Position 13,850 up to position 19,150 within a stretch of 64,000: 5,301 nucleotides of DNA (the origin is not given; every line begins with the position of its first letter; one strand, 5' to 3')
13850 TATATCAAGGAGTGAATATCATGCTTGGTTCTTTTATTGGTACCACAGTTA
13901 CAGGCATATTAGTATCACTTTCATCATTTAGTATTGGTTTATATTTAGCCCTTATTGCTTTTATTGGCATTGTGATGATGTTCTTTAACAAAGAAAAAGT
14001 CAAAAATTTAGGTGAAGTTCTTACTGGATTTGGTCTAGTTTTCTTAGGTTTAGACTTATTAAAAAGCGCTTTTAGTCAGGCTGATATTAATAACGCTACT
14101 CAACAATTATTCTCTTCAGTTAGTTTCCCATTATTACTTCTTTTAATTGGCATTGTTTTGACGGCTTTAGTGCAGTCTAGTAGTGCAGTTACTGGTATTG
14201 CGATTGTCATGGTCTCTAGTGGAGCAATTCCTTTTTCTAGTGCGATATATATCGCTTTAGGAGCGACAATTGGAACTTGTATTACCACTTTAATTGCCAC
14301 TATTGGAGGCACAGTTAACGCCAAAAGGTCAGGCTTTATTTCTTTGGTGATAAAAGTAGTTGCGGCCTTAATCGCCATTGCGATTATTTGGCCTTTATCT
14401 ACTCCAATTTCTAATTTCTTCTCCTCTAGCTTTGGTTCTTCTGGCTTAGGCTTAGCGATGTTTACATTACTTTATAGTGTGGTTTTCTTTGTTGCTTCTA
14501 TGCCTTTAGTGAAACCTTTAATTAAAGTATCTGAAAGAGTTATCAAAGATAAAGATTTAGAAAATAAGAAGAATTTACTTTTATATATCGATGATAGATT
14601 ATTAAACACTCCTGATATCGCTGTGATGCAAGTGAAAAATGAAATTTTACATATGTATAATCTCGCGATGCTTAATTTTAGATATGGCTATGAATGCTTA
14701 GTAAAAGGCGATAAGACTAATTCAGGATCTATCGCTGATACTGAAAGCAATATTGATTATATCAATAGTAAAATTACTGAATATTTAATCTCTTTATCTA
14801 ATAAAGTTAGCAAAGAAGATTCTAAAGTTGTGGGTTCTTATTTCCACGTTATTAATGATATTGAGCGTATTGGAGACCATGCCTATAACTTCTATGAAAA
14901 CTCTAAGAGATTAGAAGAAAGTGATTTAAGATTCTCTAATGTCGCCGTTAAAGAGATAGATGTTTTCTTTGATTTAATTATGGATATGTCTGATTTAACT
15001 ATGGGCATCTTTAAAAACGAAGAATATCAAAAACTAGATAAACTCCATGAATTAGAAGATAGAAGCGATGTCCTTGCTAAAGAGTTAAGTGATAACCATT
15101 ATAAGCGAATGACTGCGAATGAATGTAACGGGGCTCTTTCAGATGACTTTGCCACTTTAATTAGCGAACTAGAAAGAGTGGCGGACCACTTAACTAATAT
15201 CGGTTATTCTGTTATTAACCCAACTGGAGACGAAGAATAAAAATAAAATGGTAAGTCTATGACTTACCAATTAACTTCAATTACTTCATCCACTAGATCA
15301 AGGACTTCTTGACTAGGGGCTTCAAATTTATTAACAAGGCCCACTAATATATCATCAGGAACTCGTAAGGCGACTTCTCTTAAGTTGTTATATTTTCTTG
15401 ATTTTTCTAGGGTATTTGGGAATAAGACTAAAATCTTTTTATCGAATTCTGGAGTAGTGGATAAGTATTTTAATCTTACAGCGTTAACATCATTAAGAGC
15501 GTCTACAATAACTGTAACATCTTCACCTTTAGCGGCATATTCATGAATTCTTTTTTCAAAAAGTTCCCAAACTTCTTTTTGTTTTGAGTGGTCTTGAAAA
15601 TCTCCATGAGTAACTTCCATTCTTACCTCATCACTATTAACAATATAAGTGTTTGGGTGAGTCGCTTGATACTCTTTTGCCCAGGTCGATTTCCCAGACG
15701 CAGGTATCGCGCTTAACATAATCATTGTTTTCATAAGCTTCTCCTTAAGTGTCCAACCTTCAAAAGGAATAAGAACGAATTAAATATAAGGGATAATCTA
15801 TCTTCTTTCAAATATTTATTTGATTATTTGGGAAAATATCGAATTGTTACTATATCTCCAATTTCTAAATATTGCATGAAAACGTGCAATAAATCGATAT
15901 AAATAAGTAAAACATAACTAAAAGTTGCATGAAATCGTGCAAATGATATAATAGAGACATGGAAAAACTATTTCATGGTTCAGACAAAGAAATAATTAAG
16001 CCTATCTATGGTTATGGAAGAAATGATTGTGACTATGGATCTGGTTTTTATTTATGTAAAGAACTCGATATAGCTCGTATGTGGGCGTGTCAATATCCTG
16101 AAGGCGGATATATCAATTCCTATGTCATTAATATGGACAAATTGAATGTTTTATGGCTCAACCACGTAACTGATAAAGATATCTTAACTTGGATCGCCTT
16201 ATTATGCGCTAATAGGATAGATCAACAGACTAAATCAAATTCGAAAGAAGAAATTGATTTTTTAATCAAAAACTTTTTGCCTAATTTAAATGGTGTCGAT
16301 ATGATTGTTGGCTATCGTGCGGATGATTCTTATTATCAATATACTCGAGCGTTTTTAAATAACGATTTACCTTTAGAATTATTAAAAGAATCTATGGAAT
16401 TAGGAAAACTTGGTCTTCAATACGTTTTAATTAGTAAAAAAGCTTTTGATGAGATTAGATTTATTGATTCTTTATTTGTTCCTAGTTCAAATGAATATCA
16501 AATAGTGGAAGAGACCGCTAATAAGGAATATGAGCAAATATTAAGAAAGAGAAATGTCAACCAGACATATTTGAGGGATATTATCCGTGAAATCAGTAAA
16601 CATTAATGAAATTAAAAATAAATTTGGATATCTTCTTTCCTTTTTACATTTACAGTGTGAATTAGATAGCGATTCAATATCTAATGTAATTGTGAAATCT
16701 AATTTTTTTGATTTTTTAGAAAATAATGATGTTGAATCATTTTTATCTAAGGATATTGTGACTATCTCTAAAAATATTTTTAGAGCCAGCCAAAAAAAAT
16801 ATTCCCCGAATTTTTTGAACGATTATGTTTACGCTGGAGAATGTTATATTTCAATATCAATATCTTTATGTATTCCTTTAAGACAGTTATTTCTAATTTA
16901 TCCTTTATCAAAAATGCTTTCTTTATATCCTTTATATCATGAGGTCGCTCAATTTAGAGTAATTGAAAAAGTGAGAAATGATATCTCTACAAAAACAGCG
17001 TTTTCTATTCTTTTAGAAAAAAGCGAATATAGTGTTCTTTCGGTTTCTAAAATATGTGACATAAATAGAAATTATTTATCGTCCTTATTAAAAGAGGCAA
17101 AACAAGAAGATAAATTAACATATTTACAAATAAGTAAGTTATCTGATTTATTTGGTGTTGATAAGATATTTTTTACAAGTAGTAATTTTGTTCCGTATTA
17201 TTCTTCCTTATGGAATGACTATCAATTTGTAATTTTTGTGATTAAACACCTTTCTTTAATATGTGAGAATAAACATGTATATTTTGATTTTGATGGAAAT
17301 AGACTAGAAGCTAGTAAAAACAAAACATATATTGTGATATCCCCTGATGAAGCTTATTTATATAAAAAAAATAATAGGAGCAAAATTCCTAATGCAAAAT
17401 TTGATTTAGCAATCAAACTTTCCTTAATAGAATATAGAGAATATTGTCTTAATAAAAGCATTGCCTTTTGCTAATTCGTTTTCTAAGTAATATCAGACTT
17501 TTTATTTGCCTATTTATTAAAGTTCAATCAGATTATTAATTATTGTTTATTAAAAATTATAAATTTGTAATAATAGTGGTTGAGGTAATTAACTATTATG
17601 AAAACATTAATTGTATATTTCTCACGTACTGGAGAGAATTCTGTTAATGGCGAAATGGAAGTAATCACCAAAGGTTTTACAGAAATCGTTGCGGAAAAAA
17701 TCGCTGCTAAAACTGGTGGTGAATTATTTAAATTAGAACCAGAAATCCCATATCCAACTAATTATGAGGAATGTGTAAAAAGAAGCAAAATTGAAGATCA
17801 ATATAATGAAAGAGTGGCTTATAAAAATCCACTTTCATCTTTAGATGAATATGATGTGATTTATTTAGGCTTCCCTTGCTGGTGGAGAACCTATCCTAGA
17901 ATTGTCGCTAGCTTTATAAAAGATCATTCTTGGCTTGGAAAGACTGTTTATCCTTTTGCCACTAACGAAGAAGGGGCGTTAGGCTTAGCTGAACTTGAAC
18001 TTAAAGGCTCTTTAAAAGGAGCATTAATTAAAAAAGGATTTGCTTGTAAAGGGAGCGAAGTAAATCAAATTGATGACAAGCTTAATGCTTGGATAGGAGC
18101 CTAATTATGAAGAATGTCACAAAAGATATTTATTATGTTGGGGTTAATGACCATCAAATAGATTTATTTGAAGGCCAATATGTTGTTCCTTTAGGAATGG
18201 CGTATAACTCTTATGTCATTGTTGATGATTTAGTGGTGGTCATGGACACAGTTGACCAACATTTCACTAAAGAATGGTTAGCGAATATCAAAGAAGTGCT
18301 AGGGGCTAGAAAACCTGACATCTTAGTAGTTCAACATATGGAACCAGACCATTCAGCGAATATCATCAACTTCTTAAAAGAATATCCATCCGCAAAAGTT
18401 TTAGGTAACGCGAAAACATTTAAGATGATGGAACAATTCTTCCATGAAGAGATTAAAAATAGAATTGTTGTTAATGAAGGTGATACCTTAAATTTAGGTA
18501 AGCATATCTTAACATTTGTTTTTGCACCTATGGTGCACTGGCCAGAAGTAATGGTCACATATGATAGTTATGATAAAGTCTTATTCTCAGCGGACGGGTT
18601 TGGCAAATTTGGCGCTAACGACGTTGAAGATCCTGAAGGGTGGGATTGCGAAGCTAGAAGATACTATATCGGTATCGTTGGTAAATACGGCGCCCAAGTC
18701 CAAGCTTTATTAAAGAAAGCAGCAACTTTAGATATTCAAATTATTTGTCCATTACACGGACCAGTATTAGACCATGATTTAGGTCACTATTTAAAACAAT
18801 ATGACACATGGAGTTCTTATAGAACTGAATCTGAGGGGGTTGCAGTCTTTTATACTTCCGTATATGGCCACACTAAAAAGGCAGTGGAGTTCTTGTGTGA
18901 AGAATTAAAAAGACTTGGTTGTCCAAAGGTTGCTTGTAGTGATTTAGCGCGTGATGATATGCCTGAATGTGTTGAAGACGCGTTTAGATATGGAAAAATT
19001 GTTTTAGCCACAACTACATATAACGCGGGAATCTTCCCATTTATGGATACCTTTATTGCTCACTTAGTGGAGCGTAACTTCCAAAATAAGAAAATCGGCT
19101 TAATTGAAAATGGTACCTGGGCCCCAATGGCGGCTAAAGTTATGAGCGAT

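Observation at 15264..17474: Candidate new toxin-antitoxin or defence-type module: DUF3990-like protein with PARP-like motifs, translationally coupled to a DUF3791-like/XRE-HTH protein, beside a divergent P-loop kinase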

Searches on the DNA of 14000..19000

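Call 79: search_rna_families(source=window, start=14000, end=19000, threshold=evalue, max_evalue=0.1)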
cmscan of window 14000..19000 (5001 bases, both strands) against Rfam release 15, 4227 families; matches with E-value up to 0.1: 0.
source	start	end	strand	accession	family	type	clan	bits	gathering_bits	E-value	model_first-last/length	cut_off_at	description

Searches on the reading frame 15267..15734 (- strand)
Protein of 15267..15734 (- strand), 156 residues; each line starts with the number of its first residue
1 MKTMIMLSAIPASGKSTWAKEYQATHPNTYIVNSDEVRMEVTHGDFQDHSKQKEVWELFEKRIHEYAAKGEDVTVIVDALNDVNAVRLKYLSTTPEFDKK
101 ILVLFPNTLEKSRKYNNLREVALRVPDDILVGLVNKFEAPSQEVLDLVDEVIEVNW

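Call 3: search_protein_families(library=pfam, proteins=[window:15267-15734:-], max_evalue=1)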
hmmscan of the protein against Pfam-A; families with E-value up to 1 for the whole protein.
window:15267-15734:- (156 aa): 10 families
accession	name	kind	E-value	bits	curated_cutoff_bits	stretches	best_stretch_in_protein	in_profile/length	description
PF08433.16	KTI12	-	2.8e-11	43.9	22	1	4-143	3-143/271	Chromatin associated protein KTI12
PF13671.12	AAA_33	-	4.1e-11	43.8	27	1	6-122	3-121/143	AAA domain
PF13479.12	AAA_24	-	0.0025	18.2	27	1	2-83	2-76/195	AAA domain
PF13238.12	AAA_18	-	0.0051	17.7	29.4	1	5-80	1-80/128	AAA domain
PF12915.13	DUF3833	-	0.0052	16.8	25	1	45-105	69-129/163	Protein of unknown function (DUF3833)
PF13207.12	AAA_17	-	0.0065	17.2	27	1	10-78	3-77/136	AAA domain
PF24883.2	NPHP3_N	-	0.011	16.3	24.8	1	42-85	95-138/164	Nephrocystin 3, N-terminal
PF02283.22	CobU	-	0.028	14.4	27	1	13-88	9-90/168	Cobinamide kinase / cobinamide phosphate guanyltransferase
PF13401.12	AAA_22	-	0.03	15.1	27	1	2-64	5-59/130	AAA domain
PF06414.18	Zeta_toxin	-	0.067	13.1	22.3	1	3-67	17-84/199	Zeta toxin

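Call 4: search_protein_families(library=ncbifam, proteins=[window:15267-15734:-], max_evalue=1)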
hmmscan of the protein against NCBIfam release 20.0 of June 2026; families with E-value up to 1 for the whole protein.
window:15267-15734:- (156 aa): 9 families
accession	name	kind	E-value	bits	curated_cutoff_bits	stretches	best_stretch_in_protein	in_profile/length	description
TIGR03574.1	selen_PSTK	equivalog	2.3e-06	27.2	290.5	1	4-143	1-138/249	L-seryl-tRNA(Sec) kinase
TIGR04075.1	bacter_Pnkp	equivalog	0.0028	15.9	750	1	4-98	10-98/851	polynucleotide kinase-phosphatase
NF005255.0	PRK06762.2-2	equivalog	0.003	17.5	140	1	1-77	2-75/163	hypothetical protein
TIGR02173.1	cyt_kin_arch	equivalog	0.017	15.2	102.1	1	4-75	2-77/169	(d)CMP kinase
NF006085.0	PRK08233.1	equivalog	0.078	12.8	198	1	3-52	6-55/184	hypothetical protein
NF004469.0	PRK05800.1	equivalog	0.1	12.2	161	1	4-81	4-86/173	bifunctional adenosylcobinamide kinase/adenosylcobinamide-phosphate guanylyltransferase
NF006807.0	PRK09325.1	subfamily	0.1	11.6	269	1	36-74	159-197/283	coenzyme F420-reducing hydrogenase subunit beta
NF001387.0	PRK00279.2-5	equivalog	0.11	12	373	1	5-45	3-43/224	adenylate kinase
NF005254.0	PRK06762.2-1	equivalog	0.12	12.1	198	1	2-42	3-44/165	hypothetical protein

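Call 5: search_protein_families(library=padloc, proteins=[window:15267-15734:-], max_evalue=1)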
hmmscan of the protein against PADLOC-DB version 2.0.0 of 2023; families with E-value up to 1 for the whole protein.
window:15267-15734:- (156 aa): 2 families
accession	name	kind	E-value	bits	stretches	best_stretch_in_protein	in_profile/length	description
PDLC00915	TRIP13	-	0.00021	18.8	1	4-88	65-150/302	TRIP13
PDLC02911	VakA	-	0.0087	14.6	1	1-53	1-54/163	-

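Call 6: search_protein_families(library=phrogs, proteins=[window:15267-15734:-], max_evalue=1)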
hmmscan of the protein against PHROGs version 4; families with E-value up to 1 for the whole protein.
window:15267-15734:- (156 aa): 9 families
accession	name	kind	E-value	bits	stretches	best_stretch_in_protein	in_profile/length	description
phrog_505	-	other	1.5e-14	55.2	1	1-144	1-147/295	polynucleotide kinase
phrog_2071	-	other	3.1e-11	44.6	1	1-111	15-122/282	ATPase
phrog_6931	-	unknown function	4.4e-08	33.7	1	1-149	184-337/343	-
phrog_8238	-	DNA, RNA and nucleotide metabolism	6.3e-07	28.9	1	1-136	1-139/737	RNA ligase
phrog_10255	-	other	0.00027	21.7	1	4-49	3-48/230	kinase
phrog_8794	-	transcription regulation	0.038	15.1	1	12-89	35-112/159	sigma factor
phrog_800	-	head and packaging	0.044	13.4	1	2-39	32-71/511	terminase small subunit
phrog_9644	-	head and packaging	0.1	12.9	1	1-54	1-52/341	head maturation protease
phrog_13412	-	unknown function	0.2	13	1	127-152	17-42/45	-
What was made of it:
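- Checked: The kinase is a P-loop AAA_33/KTI12-type protein, polynucleotide-kinase-like (calls 3, 6), and is transcribed divergently.
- Tried and rejected: No useful hit for either gene (calls 4, 6).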
